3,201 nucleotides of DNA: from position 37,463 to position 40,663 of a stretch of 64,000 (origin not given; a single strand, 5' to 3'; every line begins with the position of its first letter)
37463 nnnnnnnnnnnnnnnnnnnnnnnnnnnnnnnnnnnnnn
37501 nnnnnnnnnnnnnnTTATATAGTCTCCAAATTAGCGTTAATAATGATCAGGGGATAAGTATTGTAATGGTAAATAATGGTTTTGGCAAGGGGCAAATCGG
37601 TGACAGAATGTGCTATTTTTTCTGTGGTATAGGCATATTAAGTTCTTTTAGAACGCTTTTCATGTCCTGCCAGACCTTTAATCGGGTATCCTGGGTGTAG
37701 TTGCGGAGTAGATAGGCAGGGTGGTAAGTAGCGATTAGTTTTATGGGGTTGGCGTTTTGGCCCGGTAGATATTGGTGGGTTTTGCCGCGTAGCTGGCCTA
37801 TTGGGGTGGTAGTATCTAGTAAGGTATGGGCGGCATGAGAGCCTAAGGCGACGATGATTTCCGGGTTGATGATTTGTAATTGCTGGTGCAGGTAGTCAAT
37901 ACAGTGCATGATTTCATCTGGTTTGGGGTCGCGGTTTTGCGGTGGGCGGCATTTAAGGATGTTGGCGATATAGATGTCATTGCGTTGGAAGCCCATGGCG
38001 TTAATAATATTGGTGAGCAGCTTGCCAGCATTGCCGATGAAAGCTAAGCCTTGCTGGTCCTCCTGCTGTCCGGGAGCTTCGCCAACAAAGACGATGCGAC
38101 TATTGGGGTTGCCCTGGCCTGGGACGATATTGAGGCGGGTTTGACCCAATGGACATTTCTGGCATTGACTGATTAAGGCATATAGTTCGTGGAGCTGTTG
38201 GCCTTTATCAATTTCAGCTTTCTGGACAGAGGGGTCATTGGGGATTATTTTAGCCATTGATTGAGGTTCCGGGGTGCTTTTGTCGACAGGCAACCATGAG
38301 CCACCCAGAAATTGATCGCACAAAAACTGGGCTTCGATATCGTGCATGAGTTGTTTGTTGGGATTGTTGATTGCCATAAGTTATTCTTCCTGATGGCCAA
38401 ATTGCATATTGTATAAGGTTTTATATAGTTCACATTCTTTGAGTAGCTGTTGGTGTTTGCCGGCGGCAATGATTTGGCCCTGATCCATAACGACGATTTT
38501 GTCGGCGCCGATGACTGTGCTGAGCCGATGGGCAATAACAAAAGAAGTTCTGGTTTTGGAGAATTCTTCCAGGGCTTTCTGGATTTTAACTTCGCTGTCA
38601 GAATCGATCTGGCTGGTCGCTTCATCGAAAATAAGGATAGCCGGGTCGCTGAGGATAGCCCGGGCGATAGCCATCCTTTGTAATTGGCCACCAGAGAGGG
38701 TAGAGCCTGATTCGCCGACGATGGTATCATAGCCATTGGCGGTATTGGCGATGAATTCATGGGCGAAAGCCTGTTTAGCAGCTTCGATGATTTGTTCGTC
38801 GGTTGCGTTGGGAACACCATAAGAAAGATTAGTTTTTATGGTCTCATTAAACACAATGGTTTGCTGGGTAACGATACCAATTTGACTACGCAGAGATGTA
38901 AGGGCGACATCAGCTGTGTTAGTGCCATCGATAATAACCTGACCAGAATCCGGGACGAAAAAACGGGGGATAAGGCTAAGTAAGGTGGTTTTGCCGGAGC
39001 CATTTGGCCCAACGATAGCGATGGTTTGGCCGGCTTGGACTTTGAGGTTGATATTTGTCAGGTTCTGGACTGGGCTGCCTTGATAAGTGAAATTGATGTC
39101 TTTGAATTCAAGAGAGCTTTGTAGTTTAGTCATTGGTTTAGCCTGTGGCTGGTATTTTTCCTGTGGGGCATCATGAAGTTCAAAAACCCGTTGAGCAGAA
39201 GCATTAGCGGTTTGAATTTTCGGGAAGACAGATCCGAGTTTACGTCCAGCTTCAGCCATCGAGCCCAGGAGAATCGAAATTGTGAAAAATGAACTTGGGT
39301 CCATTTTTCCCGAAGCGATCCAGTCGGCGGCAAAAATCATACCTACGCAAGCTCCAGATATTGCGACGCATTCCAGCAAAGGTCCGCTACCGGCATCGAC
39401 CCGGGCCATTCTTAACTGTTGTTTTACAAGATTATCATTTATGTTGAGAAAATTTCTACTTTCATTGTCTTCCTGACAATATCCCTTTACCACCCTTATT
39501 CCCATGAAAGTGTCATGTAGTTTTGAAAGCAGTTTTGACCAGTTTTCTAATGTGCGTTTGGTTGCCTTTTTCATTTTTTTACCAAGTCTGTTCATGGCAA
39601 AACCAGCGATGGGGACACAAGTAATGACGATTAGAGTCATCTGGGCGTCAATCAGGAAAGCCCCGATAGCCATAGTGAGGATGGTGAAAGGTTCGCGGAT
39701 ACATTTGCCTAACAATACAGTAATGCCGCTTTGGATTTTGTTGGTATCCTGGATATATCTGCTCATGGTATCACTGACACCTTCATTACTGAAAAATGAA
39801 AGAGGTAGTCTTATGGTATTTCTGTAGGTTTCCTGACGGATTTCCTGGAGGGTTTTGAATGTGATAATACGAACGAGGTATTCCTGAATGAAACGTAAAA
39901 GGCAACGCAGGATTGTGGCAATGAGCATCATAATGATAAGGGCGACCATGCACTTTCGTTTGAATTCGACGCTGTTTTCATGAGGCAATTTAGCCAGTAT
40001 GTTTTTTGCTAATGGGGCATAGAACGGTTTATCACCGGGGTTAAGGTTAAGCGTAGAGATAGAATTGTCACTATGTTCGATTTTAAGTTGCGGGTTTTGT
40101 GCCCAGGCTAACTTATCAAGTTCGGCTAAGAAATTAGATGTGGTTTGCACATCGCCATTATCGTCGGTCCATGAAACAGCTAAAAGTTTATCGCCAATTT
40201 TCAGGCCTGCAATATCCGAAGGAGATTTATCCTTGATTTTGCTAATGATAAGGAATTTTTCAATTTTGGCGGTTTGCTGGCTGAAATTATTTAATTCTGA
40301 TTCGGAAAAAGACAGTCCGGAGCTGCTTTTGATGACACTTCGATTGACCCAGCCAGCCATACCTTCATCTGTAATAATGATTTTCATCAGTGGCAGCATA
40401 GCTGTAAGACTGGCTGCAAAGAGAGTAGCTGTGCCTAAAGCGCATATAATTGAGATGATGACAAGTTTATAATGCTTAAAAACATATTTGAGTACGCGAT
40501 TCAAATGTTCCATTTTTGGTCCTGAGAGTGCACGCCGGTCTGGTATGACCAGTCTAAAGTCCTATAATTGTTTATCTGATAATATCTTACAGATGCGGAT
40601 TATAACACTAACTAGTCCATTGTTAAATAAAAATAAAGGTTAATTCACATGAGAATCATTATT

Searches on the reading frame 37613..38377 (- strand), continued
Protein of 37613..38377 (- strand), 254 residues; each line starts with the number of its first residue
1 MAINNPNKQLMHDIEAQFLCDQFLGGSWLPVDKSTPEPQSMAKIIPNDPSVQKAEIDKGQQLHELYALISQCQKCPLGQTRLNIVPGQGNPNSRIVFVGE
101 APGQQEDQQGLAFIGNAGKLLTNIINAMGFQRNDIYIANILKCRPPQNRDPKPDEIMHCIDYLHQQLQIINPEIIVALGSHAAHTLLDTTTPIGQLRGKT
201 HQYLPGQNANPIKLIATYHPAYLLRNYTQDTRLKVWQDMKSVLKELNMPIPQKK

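Call 52: search_solved_structures(query=window:37613-38377:-, max_evalue=1e-20, show_alignments=5)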
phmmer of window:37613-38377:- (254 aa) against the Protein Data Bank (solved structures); distinct sequences matched with E-value up to 1e-20: 24.
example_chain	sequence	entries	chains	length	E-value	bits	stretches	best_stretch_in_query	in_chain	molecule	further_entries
1l9g_A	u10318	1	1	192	1.9e-45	158.7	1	67-241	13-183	Conserved hypothetical protein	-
1vk2_A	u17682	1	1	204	2.1e-45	158.5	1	67-241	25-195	Uracil-DNA glycosylase TM0511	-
4zbx_A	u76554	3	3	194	1.1e-42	149.7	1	67-242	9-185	Uracil-DNA glycosylase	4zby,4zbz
1ui0_A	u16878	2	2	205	1.5e-41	145.9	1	64-251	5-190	Uracil-DNA Glycosylase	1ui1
8iir_A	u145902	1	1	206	8.5e-22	81.2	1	61-229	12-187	Type-4 uracil-DNA glycosylase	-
6ajs_A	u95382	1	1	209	4.4e-21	78.9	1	61-229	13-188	Uracil DNA glycosylase superfamily protein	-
8iie_A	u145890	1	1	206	4.4e-21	78.9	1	61-229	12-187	Type-4 uracil-DNA glycosylase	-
6ajo_A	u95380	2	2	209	4.6e-21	78.8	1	61-229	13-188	Uracil DNA glycosylase superfamily protein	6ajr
8iip_A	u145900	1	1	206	4.6e-21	78.8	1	61-229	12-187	Type-4 uracil-DNA glycosylase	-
8iio_A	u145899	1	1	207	4.7e-21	78.8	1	61-229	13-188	Type-4 uracil-DNA glycosylase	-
6iod_A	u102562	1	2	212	4.7e-21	78.8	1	61-229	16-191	Phage SPO1 DNA polymerase-related protein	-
8iin_A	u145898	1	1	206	4.8e-21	78.7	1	61-229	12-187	Type-4 uracil-DNA glycosylase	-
8iim_A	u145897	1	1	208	4.9e-21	78.7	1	61-229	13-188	Type-4 uracil-DNA glycosylase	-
6l6s_A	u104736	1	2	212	4.9e-21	78.7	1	61-229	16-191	Phage SPO1 DNA polymerase-related protein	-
6ioc_A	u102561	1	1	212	4.9e-21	78.7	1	61-229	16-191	Phage SPO1 DNA polymerase-related protein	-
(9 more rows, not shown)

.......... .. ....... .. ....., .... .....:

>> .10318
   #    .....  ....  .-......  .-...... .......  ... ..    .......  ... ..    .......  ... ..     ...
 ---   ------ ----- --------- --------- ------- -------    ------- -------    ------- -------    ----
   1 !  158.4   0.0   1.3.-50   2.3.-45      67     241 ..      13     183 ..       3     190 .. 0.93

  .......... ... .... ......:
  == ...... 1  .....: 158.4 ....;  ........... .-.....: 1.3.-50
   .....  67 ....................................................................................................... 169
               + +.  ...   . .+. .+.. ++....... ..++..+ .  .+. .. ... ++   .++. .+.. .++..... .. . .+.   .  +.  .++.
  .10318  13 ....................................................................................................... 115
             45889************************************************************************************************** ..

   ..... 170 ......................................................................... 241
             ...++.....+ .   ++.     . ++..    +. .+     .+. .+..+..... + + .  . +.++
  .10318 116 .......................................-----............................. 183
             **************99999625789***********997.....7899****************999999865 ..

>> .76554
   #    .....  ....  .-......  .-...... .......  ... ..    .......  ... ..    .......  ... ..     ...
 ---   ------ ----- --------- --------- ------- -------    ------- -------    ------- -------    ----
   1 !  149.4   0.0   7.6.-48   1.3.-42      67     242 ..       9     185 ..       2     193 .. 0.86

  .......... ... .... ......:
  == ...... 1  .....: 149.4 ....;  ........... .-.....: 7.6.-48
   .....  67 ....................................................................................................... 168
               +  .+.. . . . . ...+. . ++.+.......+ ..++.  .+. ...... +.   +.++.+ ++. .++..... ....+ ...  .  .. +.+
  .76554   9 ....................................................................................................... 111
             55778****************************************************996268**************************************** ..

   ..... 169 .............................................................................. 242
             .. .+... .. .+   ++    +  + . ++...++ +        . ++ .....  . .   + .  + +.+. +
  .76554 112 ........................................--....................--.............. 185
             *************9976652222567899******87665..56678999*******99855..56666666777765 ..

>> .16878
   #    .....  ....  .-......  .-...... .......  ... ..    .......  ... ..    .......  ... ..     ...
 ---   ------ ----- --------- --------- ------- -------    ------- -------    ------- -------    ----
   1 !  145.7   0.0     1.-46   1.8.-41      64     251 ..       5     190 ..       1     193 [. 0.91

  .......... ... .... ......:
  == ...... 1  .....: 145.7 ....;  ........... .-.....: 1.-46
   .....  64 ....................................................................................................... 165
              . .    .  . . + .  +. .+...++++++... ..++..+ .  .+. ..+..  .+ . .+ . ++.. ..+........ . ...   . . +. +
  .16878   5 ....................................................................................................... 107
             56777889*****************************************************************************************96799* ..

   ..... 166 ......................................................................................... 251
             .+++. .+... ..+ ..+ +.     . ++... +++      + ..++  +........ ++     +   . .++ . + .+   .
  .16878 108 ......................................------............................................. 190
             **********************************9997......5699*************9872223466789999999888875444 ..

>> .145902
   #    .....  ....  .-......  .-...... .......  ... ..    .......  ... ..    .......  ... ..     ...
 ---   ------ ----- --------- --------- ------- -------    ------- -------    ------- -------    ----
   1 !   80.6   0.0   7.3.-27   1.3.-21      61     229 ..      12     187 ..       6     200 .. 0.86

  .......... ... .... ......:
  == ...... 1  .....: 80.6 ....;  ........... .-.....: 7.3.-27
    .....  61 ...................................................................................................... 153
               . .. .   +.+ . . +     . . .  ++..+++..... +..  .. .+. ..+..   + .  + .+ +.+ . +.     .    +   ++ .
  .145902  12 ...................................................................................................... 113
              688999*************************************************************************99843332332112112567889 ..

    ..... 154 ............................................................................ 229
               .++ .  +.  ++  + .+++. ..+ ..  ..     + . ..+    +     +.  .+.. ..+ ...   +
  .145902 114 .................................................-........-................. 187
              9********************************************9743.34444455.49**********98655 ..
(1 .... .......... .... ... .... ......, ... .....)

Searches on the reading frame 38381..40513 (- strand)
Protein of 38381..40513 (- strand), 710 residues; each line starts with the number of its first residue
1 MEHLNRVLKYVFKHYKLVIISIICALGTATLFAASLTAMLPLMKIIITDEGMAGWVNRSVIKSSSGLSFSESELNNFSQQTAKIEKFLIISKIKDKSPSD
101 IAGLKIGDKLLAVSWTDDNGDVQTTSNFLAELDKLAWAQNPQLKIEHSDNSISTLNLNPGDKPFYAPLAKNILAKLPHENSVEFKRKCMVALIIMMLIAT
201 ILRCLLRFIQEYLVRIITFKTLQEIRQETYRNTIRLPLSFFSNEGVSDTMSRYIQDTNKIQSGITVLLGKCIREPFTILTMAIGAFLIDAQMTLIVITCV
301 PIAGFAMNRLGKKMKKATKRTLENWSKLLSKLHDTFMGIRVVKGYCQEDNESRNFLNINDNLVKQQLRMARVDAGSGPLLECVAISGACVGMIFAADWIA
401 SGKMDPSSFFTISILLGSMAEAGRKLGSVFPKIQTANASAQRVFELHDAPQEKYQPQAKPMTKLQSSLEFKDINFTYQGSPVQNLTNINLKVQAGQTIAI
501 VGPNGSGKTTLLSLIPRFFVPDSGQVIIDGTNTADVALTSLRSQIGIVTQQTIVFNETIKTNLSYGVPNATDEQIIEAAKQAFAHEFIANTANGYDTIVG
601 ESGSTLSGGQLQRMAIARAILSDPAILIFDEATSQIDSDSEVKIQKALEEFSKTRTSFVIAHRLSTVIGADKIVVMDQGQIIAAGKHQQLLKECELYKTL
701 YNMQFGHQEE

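Call 3: search_protein_families(library=pfam, proteins=[window:38381-40513:-], max_evalue=0.01)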
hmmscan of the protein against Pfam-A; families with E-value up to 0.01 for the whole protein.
window:38381-40513:- (710 aa): 11 families
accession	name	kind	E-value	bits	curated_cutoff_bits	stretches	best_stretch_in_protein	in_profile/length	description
PF00664.28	ABC_membrane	-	1.3e-37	130.4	28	1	184-416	37-267/274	ABC transporter transmembrane region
PF00005.33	ABC_tran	-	2.5e-33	116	25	1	485-634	1-137/137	ABC transporter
PF02463.25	SMC_N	-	1.7e-08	34.6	40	1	496-677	25-212/220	RecF/RecN/SMC N terminal domain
PF13175.12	AAA_15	-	0.00086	19.5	32.1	1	486-536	17-55/374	AAA ATPase domain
PF13476.12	AAA_23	-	0.0012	20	27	1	486-515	14-39/201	AAA domain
PF13304.12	AAA_21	-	0.0012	19.4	27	1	499-518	3-22/304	AAA domain, putative AbiEii toxin, Type IV TA system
PF13604.12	AAA_30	-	0.0013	19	27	1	496-555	19-76/191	AAA domain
PF13479.12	AAA_24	-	0.0014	18.9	27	1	495-599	2-69/195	AAA domain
PF13401.12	AAA_22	-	0.0017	19.1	27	0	496-634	6-95/130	AAA domain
PF13555.12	AAA_29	-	0.0035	17.5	27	1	492-522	19-49/61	P-loop containing region of AAA domain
PF13191.12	AAA_16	-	0.0059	17.5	32.6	0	485-639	12-147/167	AAA ATPase domain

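Call 4: search_protein_families(library=ncbifam, proteins=[window:38381-40513:-], max_evalue=0.01)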
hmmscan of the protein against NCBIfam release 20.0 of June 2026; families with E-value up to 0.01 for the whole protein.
window:38381-40513:- (710 aa): 189 families (the best 25 are shown)
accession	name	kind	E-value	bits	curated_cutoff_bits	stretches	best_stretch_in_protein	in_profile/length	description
TIGR02203.1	MsbA_lipidA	equivalog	4e-136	454.8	602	1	171-706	35-571/572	lipid A export permease/ATP-binding protein MsbA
TIGR02204.1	MsbA_rel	hypoth_equivalog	4.4e-119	398.7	780.4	1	191-705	59-576/576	ABC transporter, permease/ATP-binding protein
NF008381.0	PRK11176.1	equivalog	5.4e-114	381.7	867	1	187-706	62-581/582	lipid A ABC transporter ATP-binding protein/permease MsbA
NF045513.1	HepA_fam_ABC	equivalog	5.2e-111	372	725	1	190-704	95-609/610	heterocyst formation ABC transporter subunit HepA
NF052233.1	CphA_assoc_ABC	equivalog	2.5e-110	370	880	1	165-707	207-746/766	cyanophycin metabolism-associated ABC transporter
TIGR01846.1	type_I_sec_HlyB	subfamily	1.2e-103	347.8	725.55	1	189-705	178-693/694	type I secretion system permease/ATPase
NF010178.0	PRK13657.1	equivalog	8.4e-99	331.6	733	1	224-708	90-574/588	glucan ABC transporter ATP-binding protein/ permease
TIGR00958.1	3a01208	subfamily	1.3e-98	331.1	874.6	1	190-700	201-710/711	antigen peptide transporter 2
TIGR02857.1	CydD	equivalog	2.7e-84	284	435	1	189-676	43-529/529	thiol reductant ABC exporter subunit CydD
TIGR03796.1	NHLM_micro_ABC1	equivalog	7.5e-84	282.3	853.3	1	185-700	189-708/710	NHLP family bacteriocin export ABC transporter peptidase/permease/ATPase subunit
TIGR03375.1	type_I_sec_LssB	subfamily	1.5e-83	281.3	693.1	1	188-693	187-691/696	type I secretion system permease/ATPase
NF008055.0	PRK10789.1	equivalog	5.9e-83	279.3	845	1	186-704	53-571/590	SmdA family multidrug ABC transporter permease/ATP-binding protein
TIGR01192.1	chvA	subfamily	9.2e-83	278.8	585.4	1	225-697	91-563/585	glucan export ABC transporter ATP-binding protein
NF008056.1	PRK10790.1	equivalog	1.2e-79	268.5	746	1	184-707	59-578/584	SmdB family multidrug efflux ABC transporter permease/ATP-binding protein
NF008364.0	PRK11160.1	equivalog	2.3e-79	267.5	630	1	199-702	69-573/575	heme ABC transporter ATP-binding protein/permease CydC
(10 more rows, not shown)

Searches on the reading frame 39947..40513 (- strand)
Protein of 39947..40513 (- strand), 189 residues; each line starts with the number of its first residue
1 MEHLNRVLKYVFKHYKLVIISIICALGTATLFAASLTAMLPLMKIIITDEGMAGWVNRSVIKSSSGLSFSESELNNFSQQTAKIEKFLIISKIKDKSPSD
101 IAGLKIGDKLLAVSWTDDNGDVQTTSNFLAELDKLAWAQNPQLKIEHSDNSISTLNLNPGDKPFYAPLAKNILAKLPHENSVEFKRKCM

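Call 30: search_protein_families(library=pfam, proteins=[window:39947-40513:-], max_evalue=1)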
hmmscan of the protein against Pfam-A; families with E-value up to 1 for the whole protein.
seq(189 aa): 3 families
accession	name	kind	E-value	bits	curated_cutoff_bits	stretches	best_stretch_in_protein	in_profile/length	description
PF17820.7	PDZ_6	-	0.0028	17.8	27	1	89-115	1-27/54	PDZ domain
PF13180.12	PDZ_2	-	0.0041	17.8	27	1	84-150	10-72/80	PDZ domain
PF00595.29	PDZ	-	0.0049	17.7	23.2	1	65-113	12-52/81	PDZ domain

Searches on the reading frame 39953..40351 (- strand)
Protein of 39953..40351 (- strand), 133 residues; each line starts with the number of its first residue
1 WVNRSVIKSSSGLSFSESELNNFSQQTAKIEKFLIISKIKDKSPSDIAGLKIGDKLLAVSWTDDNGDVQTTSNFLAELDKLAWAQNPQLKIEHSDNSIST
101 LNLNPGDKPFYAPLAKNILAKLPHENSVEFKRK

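Call 70: search_solved_structures(query=window:39953-40351:-, max_evalue=10, show_alignments=1)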
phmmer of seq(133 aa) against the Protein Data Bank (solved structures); distinct sequences matched with E-value up to 10: 40.
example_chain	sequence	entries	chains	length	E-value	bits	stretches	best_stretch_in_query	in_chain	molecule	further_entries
4e3b_A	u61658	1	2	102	0.0018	22.2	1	19-63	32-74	Tax1-binding protein 3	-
4nnl_A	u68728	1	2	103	0.0018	22.2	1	19-63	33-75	Tax1-binding protein 3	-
3sfj_A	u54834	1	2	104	0.0019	22.1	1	19-63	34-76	Tax1-binding protein 3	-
4nnm_A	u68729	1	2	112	0.0022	21.9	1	19-63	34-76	Tax1-binding protein 3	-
3dj3_A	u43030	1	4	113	0.0022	21.9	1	19-63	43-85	Tax1-binding protein 3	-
3diw_A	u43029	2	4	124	0.0026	21.7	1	19-63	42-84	Tax1-binding protein 3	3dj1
2l4s_A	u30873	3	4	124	0.0026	21.7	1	19-63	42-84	Tax1-binding protein 3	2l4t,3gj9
2kg2_A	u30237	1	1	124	0.0026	21.7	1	19-63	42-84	Tax1-binding protein 3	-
2vz5_A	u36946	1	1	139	0.0032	21.4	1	19-63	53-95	TAX1-BINDING PROTEIN 3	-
2z17_A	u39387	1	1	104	0.011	19.6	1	22-65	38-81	Pleckstrin homology Sec7 and coiled-coil domains-binding protein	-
5wou_A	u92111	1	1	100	0.014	19.4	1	33-60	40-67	Protein lap4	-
1fnf_A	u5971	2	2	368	0.047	17.6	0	43-108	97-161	FIBRONECTIN | Isoform 1 of Fibronectin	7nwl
3t1w_A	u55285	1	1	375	0.059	17.3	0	43-108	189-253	four-domain fibronectin fragment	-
5f67_A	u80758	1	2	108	0.095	16.6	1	28-61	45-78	Inactivation-no-after-potential D protein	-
5vwk_A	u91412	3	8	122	0.12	16.3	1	31-61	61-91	Protein scribble homolog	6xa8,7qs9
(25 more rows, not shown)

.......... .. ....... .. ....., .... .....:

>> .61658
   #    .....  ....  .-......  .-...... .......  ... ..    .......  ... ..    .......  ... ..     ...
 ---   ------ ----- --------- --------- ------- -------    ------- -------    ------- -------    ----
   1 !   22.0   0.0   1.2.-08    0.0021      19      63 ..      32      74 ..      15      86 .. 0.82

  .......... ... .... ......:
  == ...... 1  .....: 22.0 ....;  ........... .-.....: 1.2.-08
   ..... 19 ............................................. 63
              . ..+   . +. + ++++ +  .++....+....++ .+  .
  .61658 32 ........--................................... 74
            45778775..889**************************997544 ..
